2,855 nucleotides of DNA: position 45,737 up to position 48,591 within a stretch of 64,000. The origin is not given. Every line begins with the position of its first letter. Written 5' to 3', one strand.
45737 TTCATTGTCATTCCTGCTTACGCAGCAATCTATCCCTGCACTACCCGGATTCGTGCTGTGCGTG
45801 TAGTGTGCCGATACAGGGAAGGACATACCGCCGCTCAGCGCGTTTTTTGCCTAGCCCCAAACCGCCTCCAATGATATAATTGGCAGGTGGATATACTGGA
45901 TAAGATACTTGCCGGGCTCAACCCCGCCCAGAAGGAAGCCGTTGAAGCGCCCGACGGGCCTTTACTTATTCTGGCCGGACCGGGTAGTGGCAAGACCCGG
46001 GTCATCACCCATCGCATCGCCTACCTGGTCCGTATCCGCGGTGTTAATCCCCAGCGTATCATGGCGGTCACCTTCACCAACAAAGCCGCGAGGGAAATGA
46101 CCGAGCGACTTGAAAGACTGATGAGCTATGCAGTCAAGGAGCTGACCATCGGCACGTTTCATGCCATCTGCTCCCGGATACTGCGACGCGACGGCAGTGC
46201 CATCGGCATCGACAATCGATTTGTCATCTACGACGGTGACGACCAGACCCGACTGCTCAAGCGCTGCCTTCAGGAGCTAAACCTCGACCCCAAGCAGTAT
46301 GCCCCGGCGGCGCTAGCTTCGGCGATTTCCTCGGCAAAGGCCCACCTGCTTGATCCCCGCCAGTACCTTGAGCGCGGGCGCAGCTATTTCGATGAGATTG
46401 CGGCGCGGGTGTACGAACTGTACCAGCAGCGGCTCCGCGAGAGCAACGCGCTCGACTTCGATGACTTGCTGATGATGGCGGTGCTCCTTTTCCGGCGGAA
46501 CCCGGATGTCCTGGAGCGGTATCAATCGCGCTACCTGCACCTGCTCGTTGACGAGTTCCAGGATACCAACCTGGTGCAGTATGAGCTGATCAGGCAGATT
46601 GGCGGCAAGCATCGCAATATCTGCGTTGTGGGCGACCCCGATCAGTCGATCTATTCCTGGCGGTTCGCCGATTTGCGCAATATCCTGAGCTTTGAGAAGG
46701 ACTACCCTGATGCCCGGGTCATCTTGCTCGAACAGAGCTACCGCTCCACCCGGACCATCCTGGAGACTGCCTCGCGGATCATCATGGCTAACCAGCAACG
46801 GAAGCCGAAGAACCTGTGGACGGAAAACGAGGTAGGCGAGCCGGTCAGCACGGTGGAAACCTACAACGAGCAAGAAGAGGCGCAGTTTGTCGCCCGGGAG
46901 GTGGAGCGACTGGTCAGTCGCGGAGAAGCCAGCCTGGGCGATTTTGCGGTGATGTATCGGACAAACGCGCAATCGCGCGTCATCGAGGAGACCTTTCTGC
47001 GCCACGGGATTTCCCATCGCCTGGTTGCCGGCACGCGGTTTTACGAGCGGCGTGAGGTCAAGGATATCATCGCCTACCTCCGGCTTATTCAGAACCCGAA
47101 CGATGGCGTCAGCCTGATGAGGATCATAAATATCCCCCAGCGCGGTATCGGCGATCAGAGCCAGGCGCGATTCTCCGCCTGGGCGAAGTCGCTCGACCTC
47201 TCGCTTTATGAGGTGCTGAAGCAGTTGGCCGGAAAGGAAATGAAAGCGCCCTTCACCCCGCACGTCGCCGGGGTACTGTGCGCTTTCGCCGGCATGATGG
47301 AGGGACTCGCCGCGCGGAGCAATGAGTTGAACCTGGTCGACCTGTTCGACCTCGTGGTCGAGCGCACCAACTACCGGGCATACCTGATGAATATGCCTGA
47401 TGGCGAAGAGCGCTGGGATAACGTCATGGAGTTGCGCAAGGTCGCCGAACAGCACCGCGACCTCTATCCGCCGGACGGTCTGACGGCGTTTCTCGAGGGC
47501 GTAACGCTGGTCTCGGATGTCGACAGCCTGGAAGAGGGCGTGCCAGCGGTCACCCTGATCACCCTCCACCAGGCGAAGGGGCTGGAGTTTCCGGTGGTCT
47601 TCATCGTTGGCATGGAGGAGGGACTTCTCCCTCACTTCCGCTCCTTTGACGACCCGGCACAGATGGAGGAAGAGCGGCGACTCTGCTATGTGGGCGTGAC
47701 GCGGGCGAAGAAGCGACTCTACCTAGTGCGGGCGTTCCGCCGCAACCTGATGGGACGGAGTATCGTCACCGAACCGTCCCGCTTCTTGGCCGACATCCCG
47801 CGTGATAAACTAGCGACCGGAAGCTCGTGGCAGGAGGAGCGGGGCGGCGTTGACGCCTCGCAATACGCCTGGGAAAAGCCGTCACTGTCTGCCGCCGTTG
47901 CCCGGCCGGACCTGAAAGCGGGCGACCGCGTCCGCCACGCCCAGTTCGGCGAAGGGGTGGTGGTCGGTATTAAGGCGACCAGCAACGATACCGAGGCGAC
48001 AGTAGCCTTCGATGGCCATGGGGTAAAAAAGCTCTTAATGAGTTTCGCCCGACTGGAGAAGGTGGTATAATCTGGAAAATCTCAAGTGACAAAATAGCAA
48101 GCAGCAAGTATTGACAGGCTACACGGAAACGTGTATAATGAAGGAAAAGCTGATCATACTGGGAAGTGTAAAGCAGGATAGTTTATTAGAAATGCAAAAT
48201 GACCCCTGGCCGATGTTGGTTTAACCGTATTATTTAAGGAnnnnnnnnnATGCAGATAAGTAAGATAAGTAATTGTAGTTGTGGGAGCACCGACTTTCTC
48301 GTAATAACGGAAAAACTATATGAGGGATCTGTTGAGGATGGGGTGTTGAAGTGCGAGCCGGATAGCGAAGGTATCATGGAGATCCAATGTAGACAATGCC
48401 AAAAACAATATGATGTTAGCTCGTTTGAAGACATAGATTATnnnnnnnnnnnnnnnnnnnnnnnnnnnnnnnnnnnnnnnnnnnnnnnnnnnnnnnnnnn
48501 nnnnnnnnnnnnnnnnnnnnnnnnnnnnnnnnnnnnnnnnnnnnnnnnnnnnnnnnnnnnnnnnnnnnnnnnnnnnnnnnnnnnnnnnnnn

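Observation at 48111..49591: Methylase-less three-gene nuclease-like cassette between pcrA and mutL, bounded by a duplicated mutL promoter: top candidate for an undescribed system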

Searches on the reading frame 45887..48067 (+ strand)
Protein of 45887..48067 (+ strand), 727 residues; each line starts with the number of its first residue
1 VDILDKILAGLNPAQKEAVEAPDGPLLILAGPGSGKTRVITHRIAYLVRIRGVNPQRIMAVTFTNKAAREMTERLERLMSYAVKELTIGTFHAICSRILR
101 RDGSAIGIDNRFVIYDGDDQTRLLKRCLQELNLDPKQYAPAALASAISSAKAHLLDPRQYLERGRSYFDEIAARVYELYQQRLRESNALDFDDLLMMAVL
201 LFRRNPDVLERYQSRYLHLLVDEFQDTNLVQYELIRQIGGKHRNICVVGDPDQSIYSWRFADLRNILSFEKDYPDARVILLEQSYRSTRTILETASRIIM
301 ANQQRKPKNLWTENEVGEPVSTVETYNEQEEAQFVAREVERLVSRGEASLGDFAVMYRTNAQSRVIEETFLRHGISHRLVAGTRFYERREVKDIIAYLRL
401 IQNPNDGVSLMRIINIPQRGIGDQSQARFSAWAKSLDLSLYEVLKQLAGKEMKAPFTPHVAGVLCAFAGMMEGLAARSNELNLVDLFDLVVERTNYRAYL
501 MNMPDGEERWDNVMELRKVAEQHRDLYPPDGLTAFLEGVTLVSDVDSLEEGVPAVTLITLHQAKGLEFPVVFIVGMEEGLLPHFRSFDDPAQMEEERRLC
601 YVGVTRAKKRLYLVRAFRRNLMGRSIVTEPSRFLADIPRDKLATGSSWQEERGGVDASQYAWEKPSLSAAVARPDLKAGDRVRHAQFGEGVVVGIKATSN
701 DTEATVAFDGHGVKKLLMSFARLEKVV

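Call 5: search_protein_families(library=pfam, proteins=[window:45887-48067:+], max_evalue=1)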
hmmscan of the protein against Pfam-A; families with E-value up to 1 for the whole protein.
window:45887-48067:+ (727 aa): 12 families
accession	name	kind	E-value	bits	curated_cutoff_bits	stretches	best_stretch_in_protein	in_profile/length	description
PF00580.27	UvrD-helicase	-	1.3e-93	314.1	23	1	11-274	1-271/271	UvrD/REP helicase N-terminal domain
PF13361.12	UvrD_C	-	3.5e-74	250.7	25.6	1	279-614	1-346/350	UvrD-like helicase C-terminal domain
PF13245.12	AAA_19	-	7.5e-28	97.8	25.1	1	15-257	1-132/134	AAA domain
PF13538.12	UvrD_C_2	-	9.3e-13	48.3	27.4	1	555-614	2-52/52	UvrD-like helicase C-terminal domain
PF21196.3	PcrA_UvrD_tudor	-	1e-12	48.2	23.9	1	679-725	2-48/48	PcrA/UvrD tudor domain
PF01443.25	Viral_helicase1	-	1.6e-06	28.6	21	1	553-613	178-226/228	Viral superfamily 1 RNA helicase core domain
PF13086.12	AAA_11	-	0.00027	21.3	27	1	12-86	3-87/257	AAA domain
PF13604.12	AAA_30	-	0.00028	21.1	27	1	11-76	2-67/191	AAA domain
PF13087.12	AAA_12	-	0.00081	19.4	27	0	324-372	84-131/195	AAA domain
PF10495.14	PACT_coil_coil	-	0.029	15.2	25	1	212-242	14-44/77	Pericentrin-AKAP-450 domain of centrosomal targeting protein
PF13817.11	DDE_Tnp_IS66_C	-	0.059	14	30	0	147-162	3-18/39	IS66 C-terminal element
PF12345.13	DUF3641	-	0.24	11.8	24.9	1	177-230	10-65/134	Protein of unknown function (DUF3641)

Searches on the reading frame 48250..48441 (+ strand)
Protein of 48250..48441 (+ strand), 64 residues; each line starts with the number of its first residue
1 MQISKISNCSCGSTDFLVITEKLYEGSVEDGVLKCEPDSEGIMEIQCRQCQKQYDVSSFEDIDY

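Call 5: search_protein_families(library=pfam, proteins=[window:48250-48441:+], max_evalue=1)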
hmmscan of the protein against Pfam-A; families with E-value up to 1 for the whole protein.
window:48250-48441:+ (64 aa): 2 families
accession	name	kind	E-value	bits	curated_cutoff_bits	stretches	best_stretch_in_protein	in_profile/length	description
PF13717.11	Zn_ribbon_4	-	0.0021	18.4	30.3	1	43-57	1-15/36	zinc-ribbon domain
PF18892.5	DUF5651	-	0.0099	16.2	27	1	40-55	11-26/53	Family of unknown function (DUF5651)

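Call 6: search_protein_families(library=padloc, proteins=[window:48250-48441:+], max_evalue=1)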
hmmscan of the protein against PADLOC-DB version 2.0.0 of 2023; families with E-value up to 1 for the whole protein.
window:48250-48441:+ (64 aa): 1 family
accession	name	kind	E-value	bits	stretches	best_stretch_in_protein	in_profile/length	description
PDLC03909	NsnC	-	0.026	12.1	1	7-62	98-157/274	-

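Call 7: search_protein_families(library=ncbifam, proteins=[window:48250-48441:+], max_evalue=1)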
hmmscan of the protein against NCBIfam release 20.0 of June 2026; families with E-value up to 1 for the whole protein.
window:48250-48441:+ (64 aa): 0 families

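Call 69: find_homologous_proteins(query=window:48250-48441:+, max_evalue=0.01)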
Query window:48250-48441:+ (64 aa): 1 proteins with E <= 0.01 among 1 candidates.
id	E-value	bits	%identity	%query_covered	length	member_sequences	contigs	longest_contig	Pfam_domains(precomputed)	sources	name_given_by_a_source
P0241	3.2e-35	136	100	100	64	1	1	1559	-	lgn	-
